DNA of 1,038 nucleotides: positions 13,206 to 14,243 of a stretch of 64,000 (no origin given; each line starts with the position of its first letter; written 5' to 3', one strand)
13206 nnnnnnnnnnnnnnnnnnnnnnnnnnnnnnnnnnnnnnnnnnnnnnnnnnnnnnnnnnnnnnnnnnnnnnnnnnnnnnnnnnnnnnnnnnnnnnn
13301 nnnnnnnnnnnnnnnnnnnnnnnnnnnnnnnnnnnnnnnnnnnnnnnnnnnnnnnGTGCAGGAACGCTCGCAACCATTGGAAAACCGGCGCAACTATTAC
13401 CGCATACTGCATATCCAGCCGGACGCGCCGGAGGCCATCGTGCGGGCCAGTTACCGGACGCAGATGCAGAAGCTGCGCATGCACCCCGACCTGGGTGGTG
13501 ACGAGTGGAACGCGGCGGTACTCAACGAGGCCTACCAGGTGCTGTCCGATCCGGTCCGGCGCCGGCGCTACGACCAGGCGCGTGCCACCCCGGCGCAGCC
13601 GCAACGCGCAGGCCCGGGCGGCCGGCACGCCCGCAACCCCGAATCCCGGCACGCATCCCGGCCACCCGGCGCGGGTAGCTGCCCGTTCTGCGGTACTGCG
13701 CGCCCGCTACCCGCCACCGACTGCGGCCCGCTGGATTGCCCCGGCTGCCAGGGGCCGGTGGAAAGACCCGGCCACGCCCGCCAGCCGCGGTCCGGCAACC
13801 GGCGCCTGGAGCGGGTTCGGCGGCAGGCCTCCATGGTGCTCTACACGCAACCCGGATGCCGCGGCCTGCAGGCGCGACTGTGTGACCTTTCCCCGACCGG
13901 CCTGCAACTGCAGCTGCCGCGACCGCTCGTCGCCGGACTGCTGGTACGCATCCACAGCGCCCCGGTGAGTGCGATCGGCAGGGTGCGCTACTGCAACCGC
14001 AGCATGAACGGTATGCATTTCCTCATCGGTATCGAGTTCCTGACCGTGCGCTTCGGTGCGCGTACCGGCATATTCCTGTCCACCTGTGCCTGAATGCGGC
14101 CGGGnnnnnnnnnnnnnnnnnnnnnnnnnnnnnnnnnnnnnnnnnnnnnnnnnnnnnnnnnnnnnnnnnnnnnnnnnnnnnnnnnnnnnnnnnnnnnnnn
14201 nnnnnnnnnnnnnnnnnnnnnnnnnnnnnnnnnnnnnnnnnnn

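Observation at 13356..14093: J-domain – Zn-ribbon – PilZ fusion protein divergent from the flagellin gene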

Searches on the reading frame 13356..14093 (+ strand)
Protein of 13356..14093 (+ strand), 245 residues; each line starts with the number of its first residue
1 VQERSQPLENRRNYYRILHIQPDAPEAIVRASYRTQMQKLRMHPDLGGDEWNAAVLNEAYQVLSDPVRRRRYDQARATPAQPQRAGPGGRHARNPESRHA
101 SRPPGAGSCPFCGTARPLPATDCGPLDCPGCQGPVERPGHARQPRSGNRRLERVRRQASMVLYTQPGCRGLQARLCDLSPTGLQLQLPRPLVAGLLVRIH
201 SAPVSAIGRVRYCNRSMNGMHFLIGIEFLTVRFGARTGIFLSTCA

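Call 3: search_protein_families(library=pfam, proteins=[window:13356-14093:+], max_evalue=0.1)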
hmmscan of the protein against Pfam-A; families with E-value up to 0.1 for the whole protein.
window:13356-14093:+ (245 aa): 2 families
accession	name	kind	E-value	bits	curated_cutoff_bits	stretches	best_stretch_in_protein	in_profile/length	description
PF00226.36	DnaJ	-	2.7e-11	43.9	27.8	1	13-73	1-63/63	DnaJ domain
PF07238.19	PilZ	-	2.4e-06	28.2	22.5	1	149-232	3-89/102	PilZ domain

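Call 4: search_protein_families(library=ncbifam, proteins=[window:13356-14093:+], max_evalue=0.1)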
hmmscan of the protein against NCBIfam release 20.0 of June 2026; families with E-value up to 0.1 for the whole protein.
window:13356-14093:+ (245 aa): 13 families
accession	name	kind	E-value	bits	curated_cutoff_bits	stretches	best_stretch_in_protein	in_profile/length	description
NF037946.1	terminal_TopJ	equivalog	1.5e-09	37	300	1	9-74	2-68/810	terminal organelle assembly protein TopJ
TIGR02349.1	DnaJ_bact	equivalog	2.1e-09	37.2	377.2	1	13-84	1-74/354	molecular chaperone DnaJ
NF008035.0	PRK10767.1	subfamily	8.8e-08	31.6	338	1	11-81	3-75/374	molecular chaperone DnaJ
TIGR03835.1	termin_org_DnaJ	equivalog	1.7e-07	30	512.25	1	11-74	1-65/871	terminal organelle assembly protein TopJ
NF010892.0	PRK14299.1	equivalog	6.5e-07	28.9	392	1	11-87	3-80/291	chaperone protein DnaJ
NF010894.0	PRK14301.1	equivalog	3.1e-06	26.4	548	1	11-76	3-70/373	chaperone protein DnaJ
NF010874.0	PRK14281.1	equivalog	9.9e-06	24.9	619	1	11-75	2-68/397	chaperone protein DnaJ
NF010871.0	PRK14278.1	equivalog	1.2e-05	24.4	502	1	12-75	3-67/378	molecular chaperone DnaJ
NF007618.0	PRK10266.1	equivalog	2e-05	24.2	403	1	12-83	4-76/306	curved DNA-binding protein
NF010885.0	PRK14292.1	equivalog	2.2e-05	23.6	585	1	13-82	3-73/371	chaperone protein DnaJ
NF010872.0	PRK14279.1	equivalog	4.9e-05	22.6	556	1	12-78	9-77/394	molecular chaperone DnaJ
NF050028.1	CldAdptActJ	equivalog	0.053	14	150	0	13-71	3-68/93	cold adaptation protein ActJcold adaptation protein ActJ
TIGR00714.1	hscB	equivalog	0.098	12.8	46.75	0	30-72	9-56/156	Fe-S protein assembly co-chaperone HscB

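Call 8: find_homologous_proteins(query=window:13356-14093:+)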
Query window:13356-14093:+ (245 aa): 1002 proteins with E <= 0.001 among 2497 candidates; the best 120 are listed.
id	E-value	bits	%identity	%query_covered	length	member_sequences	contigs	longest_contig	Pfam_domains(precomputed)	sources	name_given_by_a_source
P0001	1.1e-162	557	100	100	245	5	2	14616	PF07238.20,PF00226.37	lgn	-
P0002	8.4e-91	322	61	97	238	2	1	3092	PF00226.37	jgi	jgi:hypothetical protein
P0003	2.9e-86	307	59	97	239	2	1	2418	PF00226.37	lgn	-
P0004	3.8e-86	307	61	97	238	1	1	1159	PF00226.37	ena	-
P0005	1.9e-84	301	58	97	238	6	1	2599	PF07238.20,PF00226.37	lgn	-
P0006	6.3e-72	260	52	97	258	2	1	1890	PF07238.20,PF00226.37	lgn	-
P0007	1.7e-71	259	51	97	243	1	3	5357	PF07238.20,PF00226.37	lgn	-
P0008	1.1e-70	256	50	97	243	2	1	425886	PF07238.20,PF00226.37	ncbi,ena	-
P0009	7.4e-70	253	53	97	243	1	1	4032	PF00226.37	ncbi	-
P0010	1.9e-69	252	52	97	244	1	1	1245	PF07238.20,PF00226.37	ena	-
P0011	4.8e-69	251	50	97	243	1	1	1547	PF07238.20,PF00226.37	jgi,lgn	jgi:hypothetical protein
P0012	8.0e-68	247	50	97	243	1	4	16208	PF07238.20,PF00226.37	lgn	-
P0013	1.2e-67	246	51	97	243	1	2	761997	PF00226.37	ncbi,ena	-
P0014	2.1e-67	245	49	97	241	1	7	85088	PF07238.20,PF00226.37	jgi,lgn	-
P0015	2.2e-67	245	51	97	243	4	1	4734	PF07238.20,PF00226.37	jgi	-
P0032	1.7e-61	226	46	100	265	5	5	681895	PF07238.20,PF00226.37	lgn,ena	-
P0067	6.9e-50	188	30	95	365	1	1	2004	PF00226.37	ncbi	-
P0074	5.9e-49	185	32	96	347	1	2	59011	PF07238.20,PF00226.37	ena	-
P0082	1.4e-47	180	61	29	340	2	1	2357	PF00226.37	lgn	-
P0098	1.4e-45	174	65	29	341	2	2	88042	PF00226.37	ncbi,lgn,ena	ncbi:MAG: DnaJ domain-containing protein [Vicinamibacterales bacterium]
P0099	1.5e-45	174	29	95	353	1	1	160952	PF00226.37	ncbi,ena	-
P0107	9.0e-45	171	63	27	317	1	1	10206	PF00226.37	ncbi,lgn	ncbi:MAG: DnaJ domain-containing protein [Myxococcota bacterium]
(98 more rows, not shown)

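Call 11: find_encoding_contigs(protein=P0008, flank=8000, max_places=2)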
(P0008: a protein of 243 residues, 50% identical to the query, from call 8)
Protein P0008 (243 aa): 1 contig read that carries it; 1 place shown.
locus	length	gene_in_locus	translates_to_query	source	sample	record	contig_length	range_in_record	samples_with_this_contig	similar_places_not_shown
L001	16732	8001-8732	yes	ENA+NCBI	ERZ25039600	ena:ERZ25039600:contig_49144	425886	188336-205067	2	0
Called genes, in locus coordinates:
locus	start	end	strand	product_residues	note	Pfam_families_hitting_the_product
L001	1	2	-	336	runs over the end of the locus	PF03448:MgtE_N (faint), PF14842:FliG_N, PF14841:FliG_M, PF01706:FliG_C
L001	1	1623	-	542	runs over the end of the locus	PF01514:YscJ_FliF, PF08345:YscJ_FliF_C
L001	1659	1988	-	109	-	PF02049:FliE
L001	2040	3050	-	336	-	PF00158:Sigma54_activat, PF14532:Sigma54_activ_2, PF07724:AAA_2 (faint), PF07728:AAA_5 (weak), PF13556:HTH_30 (faint), PF25601:AAA_lid_14, PF02954:HTH_8, PF13518:HTH_28 (weak), +1 more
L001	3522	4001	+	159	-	PF22522:DUF6998 (weak)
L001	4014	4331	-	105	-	PF05400:FliT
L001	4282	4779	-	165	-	PF02561:FliS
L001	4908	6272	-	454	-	PF02465:FliD_N, PF07196:Flagellin_IN (weak), PF07195:FliD_C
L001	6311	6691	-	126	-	PF03646:FlaG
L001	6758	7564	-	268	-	PF00669:Flagellin_N, PF00700:Flagellin_C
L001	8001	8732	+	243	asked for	PF00226:DnaJ, PF07238:PilZ (weak)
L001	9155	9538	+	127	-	-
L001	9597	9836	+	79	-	-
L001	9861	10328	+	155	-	-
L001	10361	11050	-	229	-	PF13620:CarboxypepD_reg (weak)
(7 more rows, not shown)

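Call 12: find_encoding_contigs(protein=P0013, flank=8000, max_places=2)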
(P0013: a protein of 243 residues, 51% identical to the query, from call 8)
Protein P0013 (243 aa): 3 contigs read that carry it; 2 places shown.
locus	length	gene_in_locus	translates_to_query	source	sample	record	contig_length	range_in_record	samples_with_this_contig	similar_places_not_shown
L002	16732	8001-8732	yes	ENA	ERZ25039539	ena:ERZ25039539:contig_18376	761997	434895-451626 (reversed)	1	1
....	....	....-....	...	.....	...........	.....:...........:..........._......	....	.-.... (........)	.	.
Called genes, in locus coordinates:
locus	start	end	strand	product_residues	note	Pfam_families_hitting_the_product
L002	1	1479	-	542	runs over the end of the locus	PF01514:YscJ_FliF, PF08345:YscJ_FliF_C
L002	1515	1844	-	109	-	PF02049:FliE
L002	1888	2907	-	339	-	PF00158:Sigma54_activat, PF14532:Sigma54_activ_2, PF07728:AAA_5 (weak), PF13556:HTH_30 (faint), PF12840:HTH_20 (faint), PF25601:AAA_lid_14, PF02954:HTH_8, PF13518:HTH_28 (weak)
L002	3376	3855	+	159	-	PF22522:DUF6998 (weak)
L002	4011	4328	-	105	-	PF05400:FliT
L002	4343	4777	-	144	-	PF02561:FliS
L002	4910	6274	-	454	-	PF02465:FliD_N, PF07196:Flagellin_IN, PF07195:FliD_C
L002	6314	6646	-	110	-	PF03646:FlaG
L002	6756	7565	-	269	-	PF00669:Flagellin_N, PF00700:Flagellin_C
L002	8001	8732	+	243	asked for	PF00226:DnaJ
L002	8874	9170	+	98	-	PF11743:DUF3301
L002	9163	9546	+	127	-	-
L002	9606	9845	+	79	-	-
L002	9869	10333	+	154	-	-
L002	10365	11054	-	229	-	-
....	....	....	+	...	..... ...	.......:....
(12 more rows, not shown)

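Call 13: find_encoding_contigs(protein=P0032, flank=8000, max_places=2)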
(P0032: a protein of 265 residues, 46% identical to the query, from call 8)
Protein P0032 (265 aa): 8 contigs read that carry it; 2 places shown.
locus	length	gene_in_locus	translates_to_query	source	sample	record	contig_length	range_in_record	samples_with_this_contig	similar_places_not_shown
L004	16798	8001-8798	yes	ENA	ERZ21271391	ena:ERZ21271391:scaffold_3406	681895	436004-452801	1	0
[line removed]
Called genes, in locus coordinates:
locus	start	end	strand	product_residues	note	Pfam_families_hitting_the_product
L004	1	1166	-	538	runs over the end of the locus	PF01514:YscJ_FliF, PF08345:YscJ_FliF_C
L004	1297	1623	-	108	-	PF02049:FliE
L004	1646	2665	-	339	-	PF00158:Sigma54_activat, PF01078:Mg_chelatase (faint), PF14532:Sigma54_activ_2, PF07724:AAA_2 (weak), PF07728:AAA_5, PF25601:AAA_lid_14, PF13518:HTH_28 (faint), PF02954:HTH_8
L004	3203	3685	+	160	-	-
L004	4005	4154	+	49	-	-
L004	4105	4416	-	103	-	PF05400:FliT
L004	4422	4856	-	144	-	PF02561:FliS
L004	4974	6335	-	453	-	PF02465:FliD_N, PF07195:FliD_C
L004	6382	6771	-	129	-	PF03646:FlaG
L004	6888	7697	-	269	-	PF00669:Flagellin_N, PF00700:Flagellin_C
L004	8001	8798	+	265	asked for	PF00226:DnaJ, PF07238:PilZ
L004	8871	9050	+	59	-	PF02599:CsrA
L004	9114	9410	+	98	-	PF11743:DUF3301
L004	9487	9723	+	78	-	-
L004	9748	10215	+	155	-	-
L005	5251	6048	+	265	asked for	PF00226:DnaJ, PF07238:PilZ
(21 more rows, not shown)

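Call 16: find_related_loci(query=A1, collection=genome_contigs, flank=6000)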
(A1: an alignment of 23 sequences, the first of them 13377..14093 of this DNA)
Query A1 (238 aa) in genome_contigs; peptide patterns used: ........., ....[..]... (x = any residue, [..] = any of these).
223 stretches matched a pattern; 175 encode a relative of the query (tblastn E <= 1e-3); the best 80 are kept; 80 distinct loci.
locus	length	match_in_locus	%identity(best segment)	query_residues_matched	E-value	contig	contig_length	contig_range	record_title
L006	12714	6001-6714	59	1-238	8e-89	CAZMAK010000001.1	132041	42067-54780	MAG TPA_asm: uncultured Ectothiorhodospiraceae bacterium isolate SRP214966_co3_30 genome assembly, contig: NODE_18_lengt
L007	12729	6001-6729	51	1-238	2e-76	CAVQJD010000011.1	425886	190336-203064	MAG: uncultured Gammaproteobacteria bacterium isolate MFD09779.bin.2.64 genome assembly, contig: contig_49144, whole gen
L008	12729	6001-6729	51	1-238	1e-72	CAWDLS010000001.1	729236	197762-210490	MAG: uncultured Gammaproteobacteria bacterium isolate MFD04944.bin.1.85 genome assembly, contig: contig_18039, whole gen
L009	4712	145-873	50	1-238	4e-72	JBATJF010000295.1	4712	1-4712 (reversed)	MAG: Gammaproteobacteria bacterium isolate MFD10246_ilm_asm_bin8 k127_145471, whole genome shotgun sequence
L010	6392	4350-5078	50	1-238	3e-70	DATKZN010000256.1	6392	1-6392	MAG TPA_asm: Gammaproteobacteria bacterium isolate SMAG_U14246 k141_4220200, whole genome shotgun sequence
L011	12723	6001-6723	48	1-236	9e-70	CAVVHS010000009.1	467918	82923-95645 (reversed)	MAG: uncultured Gammaproteobacteria bacterium isolate MFD02832.bin.1.93 genome assembly, contig: contig_5550, whole geno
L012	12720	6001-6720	47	1-235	1e-66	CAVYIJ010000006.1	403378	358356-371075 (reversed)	MAG: uncultured Halobacteria archaeon isolate MFD03551.bin.2.20 genome assembly, contig: contig_20975, whole genome shot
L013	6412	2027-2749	49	1-235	6e-66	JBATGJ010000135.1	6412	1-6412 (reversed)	MAG: Gammaproteobacteria bacterium isolate MFD10350_ilm_asm_bin17 k127_80396, whole genome shotgun sequence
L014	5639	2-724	47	4-238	7e-65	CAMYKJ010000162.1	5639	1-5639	MAG: uncultured Ectothiorhodospiraceae bacterium isolate FCS_Gamma_054 genome assembly, contig: scaffold_20176, whole ge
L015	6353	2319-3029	46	1-234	3e-63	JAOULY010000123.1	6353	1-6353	MAG: Gammaproteobacteria bacterium isolate 8_1_July_SF_Bin11 8_1_July_SF_Bin11_scaffold_6443_c1, whole genome shotgun se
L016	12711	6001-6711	47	1-234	1e-62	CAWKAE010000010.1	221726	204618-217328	MAG: uncultured Halobacteria archaeon isolate MFD03551.bin.2.47 genome assembly, contig: contig_20690, whole genome shot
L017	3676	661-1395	43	1-238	4e-54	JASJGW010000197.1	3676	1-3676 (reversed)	MAG: Gammaproteobacteria bacterium isolate ChS5.bin.15 ChesSed_k141_1275492, whole genome shotgun sequence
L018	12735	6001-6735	40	1-238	3e-54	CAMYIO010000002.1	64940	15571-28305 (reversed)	MAG: uncultured Ectothiorhodospiraceae bacterium isolate FCS_Gamma_055 genome assembly, contig: scaffold_267, whole geno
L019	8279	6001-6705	41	2-235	1e-52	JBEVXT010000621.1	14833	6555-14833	MAG: Sedimenticola sp. isolate 1_1 TCF1 c_000000000224, whole genome shotgun sequence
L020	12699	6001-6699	40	1-235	1e-51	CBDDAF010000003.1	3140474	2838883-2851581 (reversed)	MAG: Gammaproteobacteria bacterium isolate 2d973ff8-7951-42ef-854c-d078a0e890bc genome assembly, contig: contig_3, whole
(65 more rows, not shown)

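Call 34: predict_structure(alignment_id=A1)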
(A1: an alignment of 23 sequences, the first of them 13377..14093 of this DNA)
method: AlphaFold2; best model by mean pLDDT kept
length: 238 residues; sequences in the alignment: 23
mean_pLDDT: 74.6   pTM: 0.52
mean pLDDT of the five models: 74.6, 74.0, 72.9, 72.2, 70.6
residues with pLDDT >= 90: 69; 70-90: 96; 50-70: 31; < 50: 42
segments of 3 or more residues with pLDDT < 50: 1-3, 72-97, 113-116, 134-139, 236-238
pLDDT, mean of each block of 10 residues (from residue 1): 67 90 93 80 82 91 84 38 30 46 81 58 83 50 62 88 89 87 91 88 92 91 75 50
secondary structure, 60 per line:
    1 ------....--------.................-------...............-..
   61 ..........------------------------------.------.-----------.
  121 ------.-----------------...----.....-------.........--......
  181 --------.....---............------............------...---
elements in order: H7-10 H19-35 H43-57 H59-70 E145-147 E152-156 E164-172 E175-180 E189-193 E197-208 E215-226 E233-235

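Call 36: search_solved_structures(query=A1, max_evalue=0.01, show_alignments=0)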
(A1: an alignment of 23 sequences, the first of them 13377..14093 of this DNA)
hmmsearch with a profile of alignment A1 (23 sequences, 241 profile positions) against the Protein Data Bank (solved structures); distinct sequences matched with E-value up to 0.01: 51.
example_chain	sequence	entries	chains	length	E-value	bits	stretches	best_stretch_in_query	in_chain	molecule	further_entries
2dmx_A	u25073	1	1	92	1.6e-10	44.4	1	6-69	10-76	DnaJ homolog subfamily B member 8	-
7am2_BS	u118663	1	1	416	6.6e-10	42.4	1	4-129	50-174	DNAj-like protein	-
2och_A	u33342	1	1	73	5.6e-09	39.3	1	6-67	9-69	Hypothetical protein dnj-12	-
3lz8_A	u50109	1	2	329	8.8e-09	38.7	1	5-91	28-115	Putative chaperone DnaJ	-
1bqz_A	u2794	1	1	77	1.6e-08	37.8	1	4-68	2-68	DNAJ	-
6iws_A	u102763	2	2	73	2.2e-08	37.4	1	3-67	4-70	DnaJ homolog subfamily A member 3, mitochondrial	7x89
5nro_B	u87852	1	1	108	3.1e-08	36.9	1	4-68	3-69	Chaperone protein DnaJ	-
1bq0_A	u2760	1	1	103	3.2e-08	36.8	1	4-68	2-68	DNAJ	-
1xbl_A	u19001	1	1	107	3.6e-08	36.7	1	4-68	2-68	DNAJ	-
9dyv_A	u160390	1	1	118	3.7e-08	36.6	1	1-68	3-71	Chaperone protein DnaJ 2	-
2dn9_A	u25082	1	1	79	5.2e-08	36.2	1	6-67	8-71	DnaJ homolog subfamily A member 3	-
2lo1_A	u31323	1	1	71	6.2e-08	35.9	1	5-67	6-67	DnaJ homolog subfamily A member 1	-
4j7z_A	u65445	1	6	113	9.2e-08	35.3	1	4-68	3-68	Chaperone protein DnaJ 2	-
2m6y_A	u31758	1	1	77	1e-07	35.2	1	5-67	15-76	DnaJ homolog subfamily A member 1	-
3ucs_C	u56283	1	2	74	1.2e-07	35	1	5-71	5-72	Curved DNA-binding protein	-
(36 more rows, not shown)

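Call 37: fold_search(model_id=the predicted structure, library=pdb)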
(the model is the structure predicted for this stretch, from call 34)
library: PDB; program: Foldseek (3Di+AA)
matches with E <= 10: 779; with E <= 0.001: 6
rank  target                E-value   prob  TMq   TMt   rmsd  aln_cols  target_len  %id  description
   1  4p00_A                1.0e-04  1.00  0.26  0.09   3.7        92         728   25  Bacterial Cellulose Synthase in complex with cyclic-di-GMP and UDP (released 2014-04-09)
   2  2dn9_MODEL_1_A        2.0e-04  1.00  0.25  0.70   3.0        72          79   33  Solution structure of J-domain from the DnaJ homolog, human Tid1 protein (released 2006-10-25)
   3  5ej1_A                2.5e-04  1.00  0.26  0.09   3.2        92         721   26  Pre-translocation state of bacterial cellulose synthase (released 2016-03-30)
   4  2dmx_MODEL_1_A        3.6e-04  1.00  0.27  0.66   7.2        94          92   31  Solution structure of the J domain of DnaJ homolog subfamily B member 8 (released 2006-10-24)
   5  2och                  6.5e-04  1.00  0.23  0.77   2.5        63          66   35  J-domain of dnj-12 from Caenorhabditis elegans (released 2007-01-23)
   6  6iws_MODEL_1_A        7.7e-04  1.00  0.24  0.72   3.2        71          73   34  Solution structure of the J-domain of Tid1, a Mitochondrial Hsp40/DnaJ Protein (released 2019-12-11)
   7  4j7z_D                1.4e-03  1.00  0.25  0.54   8.4        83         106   34  Thermus thermophilus DNAJ J- and G/F-DOMAINS (released 2013-07-31)
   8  4j7z_C                1.6e-03  1.00  0.25  0.54   8.5        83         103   34  Thermus thermophilus DNAJ J- and G/F-DOMAINS (released 2013-07-31)
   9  4j7z_F                1.9e-03  1.00  0.23  0.57   6.0        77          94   31  Thermus thermophilus DNAJ J- and G/F-DOMAINS (released 2013-07-31)
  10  4j7z_E                1.9e-03  1.00  0.25  0.57   8.3        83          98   34  Thermus thermophilus DNAJ J- and G/F-DOMAINS (released 2013-07-31)
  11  2rde_A                1.9e-03  1.00  0.25  0.27   2.2        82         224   21  Crystal structure of VCA0042 complexed with c-di-GMP (released 2007-10-30)
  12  8fe2_B                2.3e-03  1.00  0.23  0.14   3.1        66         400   36  Structure of J-PKAc chimera complexed with Aplithianine A (released 2023-10-18)
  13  4j7z_A                2.3e-03  1.00  0.25  0.56   8.4        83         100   34  Thermus thermophilus DNAJ J- and G/F-DOMAINS (released 2013-07-31)
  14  9dyv_MODEL_1_A        2.3e-03  1.00  0.26  0.49   4.1        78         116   33  Assembly and functional mechanisms of the Hsp70-Hsp40 chaperone machinery (released 2025-10-22)
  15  2ctp_MODEL_1_A        2.7e-03  1.00  0.25  0.69   4.6        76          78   30  Solution structure of J-domain from human DnaJ subfamily B menber 12 (released 2005-11-24)
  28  2rde_B                6.6e-03  1.00  0.26  0.28   1.7        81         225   20  Crystal structure of VCA0042 complexed with c-di-GMP (released 2007-10-30)
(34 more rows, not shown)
